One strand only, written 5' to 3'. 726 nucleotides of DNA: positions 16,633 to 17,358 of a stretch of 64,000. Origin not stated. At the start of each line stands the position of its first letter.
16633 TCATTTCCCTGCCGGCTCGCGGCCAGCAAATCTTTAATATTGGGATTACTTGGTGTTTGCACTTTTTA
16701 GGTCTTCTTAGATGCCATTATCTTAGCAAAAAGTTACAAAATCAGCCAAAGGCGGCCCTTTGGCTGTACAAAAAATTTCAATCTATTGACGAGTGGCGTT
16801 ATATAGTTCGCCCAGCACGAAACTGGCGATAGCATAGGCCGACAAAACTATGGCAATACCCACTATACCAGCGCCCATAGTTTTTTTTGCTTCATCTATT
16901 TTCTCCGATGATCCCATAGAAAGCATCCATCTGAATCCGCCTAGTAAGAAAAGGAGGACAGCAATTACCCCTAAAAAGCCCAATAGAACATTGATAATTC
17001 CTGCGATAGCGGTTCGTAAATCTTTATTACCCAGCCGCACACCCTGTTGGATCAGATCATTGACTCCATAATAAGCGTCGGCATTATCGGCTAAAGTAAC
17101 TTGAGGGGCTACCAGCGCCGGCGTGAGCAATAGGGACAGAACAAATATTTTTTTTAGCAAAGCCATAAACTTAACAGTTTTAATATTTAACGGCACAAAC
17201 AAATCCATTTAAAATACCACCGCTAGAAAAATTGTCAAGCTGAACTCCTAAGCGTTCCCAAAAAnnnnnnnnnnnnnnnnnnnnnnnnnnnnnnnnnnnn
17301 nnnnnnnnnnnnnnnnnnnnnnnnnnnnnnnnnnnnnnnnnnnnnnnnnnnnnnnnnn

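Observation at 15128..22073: Candidate cell-surface attachment locus: giant adhesin-like protein, two VirB2/TrbC-like pilin paralogs, ECF sigma factor and membrane anti-sigma-like protein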

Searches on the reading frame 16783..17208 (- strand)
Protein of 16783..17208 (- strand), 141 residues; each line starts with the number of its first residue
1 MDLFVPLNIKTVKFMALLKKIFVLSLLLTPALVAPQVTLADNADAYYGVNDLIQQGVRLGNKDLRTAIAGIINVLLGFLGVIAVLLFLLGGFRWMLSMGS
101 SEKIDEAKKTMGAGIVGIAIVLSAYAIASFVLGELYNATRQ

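Call 3: search_protein_families(library=pfam, proteins=[window:16783-17208:-], max_evalue=0.1)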
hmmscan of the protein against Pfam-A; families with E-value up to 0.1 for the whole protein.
window:16783-17208:- (141 aa): 4 families
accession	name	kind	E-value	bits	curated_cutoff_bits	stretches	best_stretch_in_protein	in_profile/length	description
PF18895.5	T4SS_pilin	-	1.2e-07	32.2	26.6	1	63-131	4-71/71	Type IV secretion system pilin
PF04956.18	TrbC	-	0.00025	21.6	27.9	1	19-130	9-97/98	TrbC/VIRB2 pilin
PF05545.16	FixQ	-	0.035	14.5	29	1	77-109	11-43/49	Cbb3-type cytochrome oxidase component FixQ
PF13190.11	PDGLE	-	0.065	13.5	27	0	103-132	71-100/102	PDGLE domain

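Call 4: search_protein_families(library=ncbifam, proteins=[window:16783-17208:-], max_evalue=0.1)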
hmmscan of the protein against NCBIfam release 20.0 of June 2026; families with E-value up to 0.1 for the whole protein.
window:16783-17208:- (141 aa): 4 families
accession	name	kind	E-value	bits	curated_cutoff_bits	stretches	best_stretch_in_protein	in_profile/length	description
NF045849.1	ICE_MMCAP2_0565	equivalog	7.1e-06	25.6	40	1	66-133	11-78/80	Mbov_0395 family pilin-like conjugal transfer protein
NF042426.1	fucose_Ac_NolL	equivalog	0.0069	15.7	425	1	67-131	265-328/347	nodulation factor fucose acetyltransferase NolL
NF051871.1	LysLocSpmX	equivalog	0.021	14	700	1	70-127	361-418/430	lysozyme-family localization factor SpmX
NF005788.0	PRK07608.1-3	equivalog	0.079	11.7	478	0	20-66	264-308/388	UbiH/UbiF family hydroxylase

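Call 18: find_homologous_proteins(query=window:16786-17166:-, max_evalue=0.001)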
Query seq(127 aa) (127 aa): 84 proteins with E <= 0.001 among 176 candidates.
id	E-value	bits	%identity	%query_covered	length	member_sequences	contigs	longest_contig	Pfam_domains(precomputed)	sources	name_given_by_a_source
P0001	5.9e-71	254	100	100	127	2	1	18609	PF18895.6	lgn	-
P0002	6.1e-52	193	75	98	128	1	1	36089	PF18895.6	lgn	-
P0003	2.6e-51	191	74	97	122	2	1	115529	PF18895.6,PF04956.19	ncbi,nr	ncbi:MAG: hypothetical protein C3F02_01910 [Parcubacteria group bacterium]|nr:MAG: hypothetical prot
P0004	3.5e-51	190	73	99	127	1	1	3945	-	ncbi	-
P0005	1.4e-50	188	74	98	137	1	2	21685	-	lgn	-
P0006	1.1e-49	185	75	97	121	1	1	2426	-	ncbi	-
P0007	4.9e-49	183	76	98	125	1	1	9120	-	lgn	-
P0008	1.7e-47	178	71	97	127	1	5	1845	-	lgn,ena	-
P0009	6.1e-47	176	75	78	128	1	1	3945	-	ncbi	-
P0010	5.5e-46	173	73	92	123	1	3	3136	-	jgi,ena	-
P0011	4.9e-44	167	65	97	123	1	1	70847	PF18895.6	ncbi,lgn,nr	ncbi:MAG: hypothetical protein C3F02_02270 [Parcubacteria group bacterium]|nr:MAG: hypothetical prot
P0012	3.2e-42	161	70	84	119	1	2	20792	PF18895.6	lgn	-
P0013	8.1e-41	157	64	94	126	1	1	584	PF18895.6,PF04956.19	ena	-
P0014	2.7e-40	155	66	98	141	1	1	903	-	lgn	-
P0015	6.0e-38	147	61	95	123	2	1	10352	PF18895.6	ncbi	-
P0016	1.1e-37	147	63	84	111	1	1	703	PF18895.6,PF04956.19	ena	-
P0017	3.0e-34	136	57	94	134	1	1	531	PF18895.6,PF04956.19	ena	-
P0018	4.5e-32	129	63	87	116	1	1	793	PF18895.6,PF04956.19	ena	-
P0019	1.0e-30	124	57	96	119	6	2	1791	PF18895.6,PF04956.19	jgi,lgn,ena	-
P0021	5.6e-26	109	52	87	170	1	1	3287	PF18895.6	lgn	-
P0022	2.1e-25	107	52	86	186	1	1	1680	PF18895.6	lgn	-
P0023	8.0e-25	105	54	75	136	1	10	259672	PF18895.6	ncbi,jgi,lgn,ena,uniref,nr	ncbi:hypothetical protein A2303_06930 [Candidatus Falkowbacteria bacterium RIFOXYB2_FULL_47_14]|unir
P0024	9.6e-25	105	53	75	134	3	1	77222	PF18895.6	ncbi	ncbi:MAG: pilin [Candidatus Falkowbacteria bacterium]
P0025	1.1e-24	105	47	96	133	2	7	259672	PF18895.6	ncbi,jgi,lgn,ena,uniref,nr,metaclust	ncbi:hypothetical protein A2303_06785 [Candidatus Falkowbacteria bacterium RIFOXYB2_FULL_47_14]|unir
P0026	1.7e-24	104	46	98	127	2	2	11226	PF18895.6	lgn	-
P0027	5.5e-24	102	62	66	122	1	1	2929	PF18895.6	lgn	-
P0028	1.6e-23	101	49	93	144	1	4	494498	PF18895.6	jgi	-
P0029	9.0e-23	99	45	94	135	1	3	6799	PF18895.6,PF04956.19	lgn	-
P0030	2.1e-22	97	49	91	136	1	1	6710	PF18895.6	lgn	-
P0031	4.1e-22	96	65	51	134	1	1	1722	PF18895.6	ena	-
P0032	1.2e-21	95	46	97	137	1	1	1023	PF18895.6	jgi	jgi:hypothetical protein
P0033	1.3e-21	95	43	91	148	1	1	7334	PF18895.6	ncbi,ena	-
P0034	2.9e-21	94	50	81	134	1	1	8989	PF18895.6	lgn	-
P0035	3.3e-21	93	47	96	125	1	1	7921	PF18895.6,PF04956.19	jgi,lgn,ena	-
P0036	3.5e-21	93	45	96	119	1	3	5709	PF18895.6,PF04956.19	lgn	-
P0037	4.1e-21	93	46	96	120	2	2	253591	PF18895.6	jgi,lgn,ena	-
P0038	4.3e-21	93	45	91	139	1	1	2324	PF18895.6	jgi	jgi:hypothetical protein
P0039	4.8e-21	93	50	96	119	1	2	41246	PF18895.6,PF04956.19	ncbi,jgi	ncbi:MAG: pilin [Patescibacteria group bacterium]|jgi:hypothetical protein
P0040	5.2e-21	93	58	64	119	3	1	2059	PF18895.6,PF04956.19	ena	-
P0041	5.3e-21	93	57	64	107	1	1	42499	PF18895.6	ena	-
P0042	5.3e-21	93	59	72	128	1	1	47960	PF18895.6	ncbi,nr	ncbi:MAG: hypothetical protein Q7S23_04190 [bacterium]|nr:hypothetical protein [bacterium]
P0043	6.5e-21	93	56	64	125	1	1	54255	PF18895.6,PF04956.19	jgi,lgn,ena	-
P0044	6.9e-21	92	56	64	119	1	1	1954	PF18895.6,PF04956.19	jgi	jgi:type IV secretion system pilin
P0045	7.5e-21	92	56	64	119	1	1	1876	PF18895.6,PF04956.19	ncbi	-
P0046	8.2e-21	92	59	65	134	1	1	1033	PF18895.6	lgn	-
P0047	9.6e-21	92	56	64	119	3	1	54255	PF18895.6,PF04956.19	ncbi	ncbi:MAG: pilin [Patescibacteria group bacterium]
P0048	1.1e-20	92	54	64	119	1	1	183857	PF18895.6,PF04956.19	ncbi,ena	-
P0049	2.0e-20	91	56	64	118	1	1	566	PF18895.6,PF04956.19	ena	-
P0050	2.1e-20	91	53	64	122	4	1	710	PF18895.6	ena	-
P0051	2.6e-20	91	49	83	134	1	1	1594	PF18895.6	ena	-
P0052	2.7e-20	91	56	64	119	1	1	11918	PF18895.6,PF04956.19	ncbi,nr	ncbi:hypothetical protein HYZ76_01375 [Candidatus Falkowbacteria bacterium]|nr:hypothetical protein 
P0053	3.1e-20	90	57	64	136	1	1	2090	PF18895.6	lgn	-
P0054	3.3e-20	90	57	64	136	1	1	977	PF18895.6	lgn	-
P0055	3.9e-20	90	57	65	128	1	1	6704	PF18895.6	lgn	-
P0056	4.4e-20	90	57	65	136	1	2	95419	PF18895.6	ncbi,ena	-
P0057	5.3e-20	90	61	61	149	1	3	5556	PF18895.6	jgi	jgi:hypothetical protein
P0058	5.8e-20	89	46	91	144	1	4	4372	PF18895.6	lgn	-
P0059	7.3e-20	89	57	64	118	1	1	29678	PF18895.6,PF04956.19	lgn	-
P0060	9.2e-20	89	58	64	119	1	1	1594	PF18895.6,PF04956.19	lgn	-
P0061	1.4e-19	88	49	78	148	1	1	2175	PF18895.6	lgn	-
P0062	1.9e-19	88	47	93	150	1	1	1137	PF18895.6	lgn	-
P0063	2.3e-19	88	60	64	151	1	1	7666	PF18895.6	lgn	-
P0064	2.3e-19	88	60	64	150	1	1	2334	PF18895.6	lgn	-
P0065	3.4e-19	87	49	78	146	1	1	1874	PF18895.6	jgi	jgi:Zn-dependent protease with chaperone function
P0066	4.9e-19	86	59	64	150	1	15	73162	PF18895.6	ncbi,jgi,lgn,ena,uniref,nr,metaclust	ncbi:hypothetical protein CO174_02140 [Candidatus Uhrbacteria bacterium CG_4_9_14_3_um_filter_50_9]|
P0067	5.7e-19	86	50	77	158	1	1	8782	PF18895.6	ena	-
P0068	5.9e-19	86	58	64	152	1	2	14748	PF18895.6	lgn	-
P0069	6.9e-19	86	60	61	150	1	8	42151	PF18895.6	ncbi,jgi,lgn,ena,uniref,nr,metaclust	ncbi:MAG: hypothetical protein UT30_C0010G0009 [Candidatus Uhrbacteria bacterium GW2011_GWF2_39_13]|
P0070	1.3e-18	85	61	58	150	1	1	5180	PF18895.6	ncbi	-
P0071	1.7e-18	85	48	81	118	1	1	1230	PF18895.6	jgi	-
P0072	1.8e-18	85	43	98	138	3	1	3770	PF18895.6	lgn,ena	-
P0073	2.1e-18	84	62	58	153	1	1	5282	PF18895.6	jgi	-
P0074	2.2e-18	84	40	95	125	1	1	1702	PF18895.6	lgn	-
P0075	6.2e-18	83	43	87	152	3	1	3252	PF18895.6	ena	-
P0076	7.0e-18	83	44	83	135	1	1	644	PF18895.6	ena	-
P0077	7.1e-18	83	50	79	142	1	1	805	PF18895.6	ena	-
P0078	2.3e-17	81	56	64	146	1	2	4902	PF18895.6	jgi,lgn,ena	jgi:hypothetical protein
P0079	6.2e-17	80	46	93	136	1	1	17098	PF18895.6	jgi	jgi:hypothetical protein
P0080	8.0e-17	79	51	64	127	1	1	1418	PF18895.6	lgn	-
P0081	9.7e-16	76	51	57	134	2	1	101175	PF18895.6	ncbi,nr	ncbi:MAG: pilin [Patescibacteria group bacterium]|nr:pilin [Patescibacteria group bacterium]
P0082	1.8e-10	59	41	39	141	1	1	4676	PF18895.6,PF04956.19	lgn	-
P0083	1.6e-8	53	44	43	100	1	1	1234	PF18895.6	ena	-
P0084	6.8e-4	38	44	49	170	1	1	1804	PF18895.6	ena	-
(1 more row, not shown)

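Call 19: find_encoding_contigs(protein=P0003, flank=8000, max_places=3)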
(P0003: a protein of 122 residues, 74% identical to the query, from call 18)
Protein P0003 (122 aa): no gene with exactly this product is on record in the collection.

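Call 20: find_encoding_contigs(protein=P0011, flank=8000, max_places=3)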
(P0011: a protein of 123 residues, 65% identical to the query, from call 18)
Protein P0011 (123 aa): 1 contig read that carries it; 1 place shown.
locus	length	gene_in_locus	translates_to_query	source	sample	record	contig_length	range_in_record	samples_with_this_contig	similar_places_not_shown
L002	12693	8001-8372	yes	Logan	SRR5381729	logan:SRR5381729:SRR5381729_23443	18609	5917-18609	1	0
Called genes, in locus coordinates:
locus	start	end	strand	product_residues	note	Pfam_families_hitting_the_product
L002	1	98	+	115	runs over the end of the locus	-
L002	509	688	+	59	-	-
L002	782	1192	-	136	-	-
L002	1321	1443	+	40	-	-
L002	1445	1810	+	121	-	-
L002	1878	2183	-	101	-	-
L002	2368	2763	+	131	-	PF07883:Cupin_2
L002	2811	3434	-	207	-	PF09335:VTT_dom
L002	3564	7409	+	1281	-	PF13620:CarboxypepD_reg (weak)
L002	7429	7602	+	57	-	-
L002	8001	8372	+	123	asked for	PF18895:T4SS_pilin (weak)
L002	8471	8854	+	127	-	PF18895:T4SS_pilin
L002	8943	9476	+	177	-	PF07638:Sigma70_ECF (weak), PF04542:Sigma70_r2, PF08281:Sigma70_r4_2, PF04545:Sigma70_r4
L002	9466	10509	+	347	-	-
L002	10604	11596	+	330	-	PF01512:Complex1_51K, PF10589:NADH_4Fe-4S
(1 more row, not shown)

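Call 21: find_encoding_contigs(protein=P0002, flank=8000, max_places=3)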
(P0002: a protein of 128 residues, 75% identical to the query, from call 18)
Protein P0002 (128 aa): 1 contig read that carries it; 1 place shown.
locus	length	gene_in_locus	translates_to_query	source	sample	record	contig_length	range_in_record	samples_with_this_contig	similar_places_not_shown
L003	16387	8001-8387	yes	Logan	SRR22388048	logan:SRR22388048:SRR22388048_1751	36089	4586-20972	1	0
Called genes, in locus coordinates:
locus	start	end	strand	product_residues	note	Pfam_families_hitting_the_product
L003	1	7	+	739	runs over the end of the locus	PF13491:FtsK_4TM, PF17854:FtsK_alpha, PF01580:FtsK_SpoIIIE, PF09397:FtsK_gamma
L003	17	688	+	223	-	PF13413:HTH_25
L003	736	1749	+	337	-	PF00154:RecA_N, PF08423:Rad51, PF06745:ATPase (weak), PF01637:ATPase_2 (weak), PF02283:CobU (faint), PF21096:RecA_C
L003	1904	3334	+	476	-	PF01943:Polysacc_synt, PF13440:Polysacc_synt_3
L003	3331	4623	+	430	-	PF04932:Wzy_C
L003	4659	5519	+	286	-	PF00483:NTP_transferase, PF12804:NTP_transf_3 (faint)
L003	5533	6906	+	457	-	PF01547:SBP_bac_1, PF13416:SBP_bac_8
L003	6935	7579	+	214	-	PF18895:T4SS_pilin (weak)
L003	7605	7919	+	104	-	PF04956:TrbC, PF18895:T4SS_pilin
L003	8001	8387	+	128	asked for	PF18895:T4SS_pilin (weak)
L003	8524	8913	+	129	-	PF18895:T4SS_pilin (weak)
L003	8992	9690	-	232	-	-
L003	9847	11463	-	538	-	-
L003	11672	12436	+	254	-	PF20772:TACO1_YebC_N, PF01709:Transcrip_reg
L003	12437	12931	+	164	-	PF02075:RuvC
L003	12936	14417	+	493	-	PF08323:Glyco_transf_5, PF13439:Glyco_transf_4, PF13579:Glyco_trans_4_4 (weak), PF00534:Glycos_transf_1, PF13692:Glyco_trans_1_4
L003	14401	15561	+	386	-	PF03065:Glyco_hydro_57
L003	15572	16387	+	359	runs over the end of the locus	PF01636:APH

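Call 27: find_encoding_contigs(protein=P0005, flank=8000, max_places=3)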
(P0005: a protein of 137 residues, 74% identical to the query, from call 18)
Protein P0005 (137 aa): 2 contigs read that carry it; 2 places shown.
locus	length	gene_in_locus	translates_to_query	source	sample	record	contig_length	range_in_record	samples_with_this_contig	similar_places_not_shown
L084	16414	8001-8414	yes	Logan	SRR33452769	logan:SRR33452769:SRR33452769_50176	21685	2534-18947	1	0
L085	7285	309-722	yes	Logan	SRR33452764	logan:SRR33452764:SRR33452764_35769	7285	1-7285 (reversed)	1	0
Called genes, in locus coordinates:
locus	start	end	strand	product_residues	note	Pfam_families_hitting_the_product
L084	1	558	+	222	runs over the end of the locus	PF12844:HTH_19 (weak), PF13413:HTH_25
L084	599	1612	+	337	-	PF00154:RecA_N, PF08423:Rad51, PF06745:ATPase (weak), PF01637:ATPase_2 (weak), PF21096:RecA_C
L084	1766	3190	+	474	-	PF01943:Polysacc_synt, PF13440:Polysacc_synt_3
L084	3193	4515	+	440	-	PF04932:Wzy_C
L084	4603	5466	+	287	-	PF00483:NTP_transferase, PF12804:NTP_transf_3 (weak)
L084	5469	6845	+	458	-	PF01547:SBP_bac_1, PF13416:SBP_bac_8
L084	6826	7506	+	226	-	-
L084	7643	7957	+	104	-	PF04956:TrbC, PF18895:T4SS_pilin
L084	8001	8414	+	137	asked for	-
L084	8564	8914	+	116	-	PF18895:T4SS_pilin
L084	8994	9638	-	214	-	-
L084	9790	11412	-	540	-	-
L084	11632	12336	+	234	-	PF20772:TACO1_YebC_N, PF01709:Transcrip_reg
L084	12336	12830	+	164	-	PF02075:RuvC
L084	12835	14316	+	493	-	PF08323:Glyco_transf_5, PF13439:Glyco_transf_4, PF13579:Glyco_trans_4_4 (weak), PF00534:Glycos_transf_1, PF13692:Glyco_trans_1_4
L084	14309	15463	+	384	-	PF03065:Glyco_hydro_57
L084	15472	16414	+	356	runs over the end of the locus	PF01636:APH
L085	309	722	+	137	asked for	-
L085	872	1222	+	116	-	PF18895:T4SS_pilin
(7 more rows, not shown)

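Call 28: find_encoding_contigs(protein=P0012, flank=8000, max_places=3)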
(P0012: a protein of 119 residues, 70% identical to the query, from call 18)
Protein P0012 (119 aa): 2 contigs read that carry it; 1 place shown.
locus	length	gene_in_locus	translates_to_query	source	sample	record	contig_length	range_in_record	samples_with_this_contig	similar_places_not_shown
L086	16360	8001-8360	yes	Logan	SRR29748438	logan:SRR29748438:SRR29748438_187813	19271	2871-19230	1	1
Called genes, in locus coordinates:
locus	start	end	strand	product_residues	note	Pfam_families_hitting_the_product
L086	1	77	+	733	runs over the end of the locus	PF13491:FtsK_4TM, PF17854:FtsK_alpha, PF01580:FtsK_SpoIIIE, PF09397:FtsK_gamma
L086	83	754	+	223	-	PF12844:HTH_19 (weak), PF13413:HTH_25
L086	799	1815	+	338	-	PF00154:RecA_N, PF06745:ATPase (weak), PF08423:Rad51, PF13481:AAA_25 (faint), PF27531:MT3502_N (weak), PF01637:ATPase_2 (weak), PF21096:RecA_C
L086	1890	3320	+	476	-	PF01943:Polysacc_synt, PF13440:Polysacc_synt_3, PF01554:MatE (weak)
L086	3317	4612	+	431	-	PF04932:Wzy_C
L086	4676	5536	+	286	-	PF00483:NTP_transferase, PF12804:NTP_transf_3 (weak)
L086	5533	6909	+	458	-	PF01547:SBP_bac_1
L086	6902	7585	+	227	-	PF18895:T4SS_pilin (weak)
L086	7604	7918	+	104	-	PF18895:T4SS_pilin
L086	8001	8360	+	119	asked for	PF18895:T4SS_pilin (weak)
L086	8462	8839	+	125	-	PF18895:T4SS_pilin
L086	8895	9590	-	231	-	-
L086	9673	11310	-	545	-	-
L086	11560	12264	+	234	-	PF20772:TACO1_YebC_N, PF01709:Transcrip_reg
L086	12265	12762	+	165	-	PF02075:RuvC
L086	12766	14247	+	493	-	PF08323:Glyco_transf_5, PF20706:GT4-conflict (faint), PF13439:Glyco_transf_4, PF13579:Glyco_trans_4_4, PF00534:Glycos_transf_1, PF13692:Glyco_trans_1_4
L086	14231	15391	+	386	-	PF01074:Glyco_hydro_38N (weak), PF03065:Glyco_hydro_57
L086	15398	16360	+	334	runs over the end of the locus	?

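Call 29: find_encoding_contigs(protein=P0007, flank=8000, max_places=3)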
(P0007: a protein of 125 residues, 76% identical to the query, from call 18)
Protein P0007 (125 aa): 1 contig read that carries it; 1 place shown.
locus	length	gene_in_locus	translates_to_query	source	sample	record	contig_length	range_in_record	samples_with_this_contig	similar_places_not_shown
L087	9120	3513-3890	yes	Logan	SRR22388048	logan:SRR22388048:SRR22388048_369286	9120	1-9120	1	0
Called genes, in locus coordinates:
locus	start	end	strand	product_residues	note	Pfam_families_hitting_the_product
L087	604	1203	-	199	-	-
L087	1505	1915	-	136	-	-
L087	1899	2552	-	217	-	PF09335:VTT_dom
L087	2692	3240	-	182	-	-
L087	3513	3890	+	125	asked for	-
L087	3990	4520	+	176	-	PF07638:Sigma70_ECF (weak), PF04542:Sigma70_r2, PF08281:Sigma70_r4_2, PF04545:Sigma70_r4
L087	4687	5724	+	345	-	PF18915:DUF5667 (weak)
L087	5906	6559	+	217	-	PF02397:Bac_transf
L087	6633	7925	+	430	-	PF01336:tRNA_anti-codon, PF00152:tRNA-synt_2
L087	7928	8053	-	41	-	-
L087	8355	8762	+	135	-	PF13840:ACT_7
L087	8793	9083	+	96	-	PF01541:GIY-YIG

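Call 86: search_protein_families(library=phrogs, proteins=[window:16783-17166:-], max_evalue=0.1)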
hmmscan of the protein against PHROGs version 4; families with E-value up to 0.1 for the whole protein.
window:16783-17166:- (127 aa): 0 families

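Call 92: find_encoding_contigs(protein=P0004, flank=5000, max_places=3)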
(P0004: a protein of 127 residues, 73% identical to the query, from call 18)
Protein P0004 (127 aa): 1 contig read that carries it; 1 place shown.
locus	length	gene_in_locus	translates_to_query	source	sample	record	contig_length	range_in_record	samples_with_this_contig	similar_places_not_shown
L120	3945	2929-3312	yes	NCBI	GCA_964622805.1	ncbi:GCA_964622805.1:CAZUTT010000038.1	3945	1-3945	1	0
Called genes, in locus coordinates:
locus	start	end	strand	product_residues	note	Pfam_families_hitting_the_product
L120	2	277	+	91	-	?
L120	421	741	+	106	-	-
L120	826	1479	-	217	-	PF09335:VTT_dom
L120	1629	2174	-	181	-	-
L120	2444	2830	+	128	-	-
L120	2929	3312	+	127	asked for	-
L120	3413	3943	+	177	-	?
